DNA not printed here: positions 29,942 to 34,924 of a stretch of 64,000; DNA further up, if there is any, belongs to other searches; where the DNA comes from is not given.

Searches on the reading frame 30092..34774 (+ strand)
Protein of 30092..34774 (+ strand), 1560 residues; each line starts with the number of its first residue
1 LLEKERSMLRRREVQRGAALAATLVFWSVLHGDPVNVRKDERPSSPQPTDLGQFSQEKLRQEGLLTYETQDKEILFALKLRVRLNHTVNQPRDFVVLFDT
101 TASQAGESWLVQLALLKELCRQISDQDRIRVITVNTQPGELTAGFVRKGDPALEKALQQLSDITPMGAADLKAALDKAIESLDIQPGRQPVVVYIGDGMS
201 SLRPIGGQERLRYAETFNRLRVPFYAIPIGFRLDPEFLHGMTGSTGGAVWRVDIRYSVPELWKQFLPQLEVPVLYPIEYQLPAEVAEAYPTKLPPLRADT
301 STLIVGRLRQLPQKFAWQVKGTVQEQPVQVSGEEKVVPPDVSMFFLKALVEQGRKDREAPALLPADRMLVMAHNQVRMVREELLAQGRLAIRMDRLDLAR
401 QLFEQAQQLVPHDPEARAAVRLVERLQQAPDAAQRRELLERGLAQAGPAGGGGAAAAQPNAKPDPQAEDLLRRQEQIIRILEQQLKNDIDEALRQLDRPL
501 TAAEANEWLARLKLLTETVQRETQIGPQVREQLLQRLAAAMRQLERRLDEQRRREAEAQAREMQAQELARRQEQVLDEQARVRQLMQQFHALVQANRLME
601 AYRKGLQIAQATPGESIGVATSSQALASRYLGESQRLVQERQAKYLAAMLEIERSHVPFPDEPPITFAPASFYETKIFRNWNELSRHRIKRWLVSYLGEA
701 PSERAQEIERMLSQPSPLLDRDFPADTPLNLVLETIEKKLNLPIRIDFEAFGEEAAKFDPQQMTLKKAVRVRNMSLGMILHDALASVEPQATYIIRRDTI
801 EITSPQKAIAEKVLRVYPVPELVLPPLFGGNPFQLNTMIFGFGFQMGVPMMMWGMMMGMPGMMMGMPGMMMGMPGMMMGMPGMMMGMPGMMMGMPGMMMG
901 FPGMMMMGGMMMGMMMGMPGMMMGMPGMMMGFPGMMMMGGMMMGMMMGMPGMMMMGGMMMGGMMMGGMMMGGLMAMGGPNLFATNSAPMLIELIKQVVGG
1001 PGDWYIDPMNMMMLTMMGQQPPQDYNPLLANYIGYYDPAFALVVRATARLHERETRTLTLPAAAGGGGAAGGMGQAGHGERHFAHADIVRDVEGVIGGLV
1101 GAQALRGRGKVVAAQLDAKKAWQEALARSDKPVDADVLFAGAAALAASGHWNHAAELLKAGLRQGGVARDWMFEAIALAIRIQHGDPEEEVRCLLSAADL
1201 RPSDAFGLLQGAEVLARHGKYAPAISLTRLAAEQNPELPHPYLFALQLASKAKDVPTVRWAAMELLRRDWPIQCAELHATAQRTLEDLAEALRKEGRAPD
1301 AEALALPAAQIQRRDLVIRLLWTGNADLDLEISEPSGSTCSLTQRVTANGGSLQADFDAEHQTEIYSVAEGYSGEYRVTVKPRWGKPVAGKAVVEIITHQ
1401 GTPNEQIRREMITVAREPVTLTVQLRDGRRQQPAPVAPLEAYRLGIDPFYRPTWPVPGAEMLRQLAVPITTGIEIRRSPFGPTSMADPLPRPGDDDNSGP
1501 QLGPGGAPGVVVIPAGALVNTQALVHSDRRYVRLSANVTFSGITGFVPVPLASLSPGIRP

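Call 69: search_protein_families(library=pfam, proteins=[window:30092-34774:+], max_evalue=0.001)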
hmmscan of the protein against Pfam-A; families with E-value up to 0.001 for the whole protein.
window:30092-34774:+ (1560 aa): 1 family
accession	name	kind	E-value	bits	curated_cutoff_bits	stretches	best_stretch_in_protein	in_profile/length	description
PF13768.12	VWA_3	-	1e-12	48.8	27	1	94-247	3-151/155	von Willebrand factor type A domain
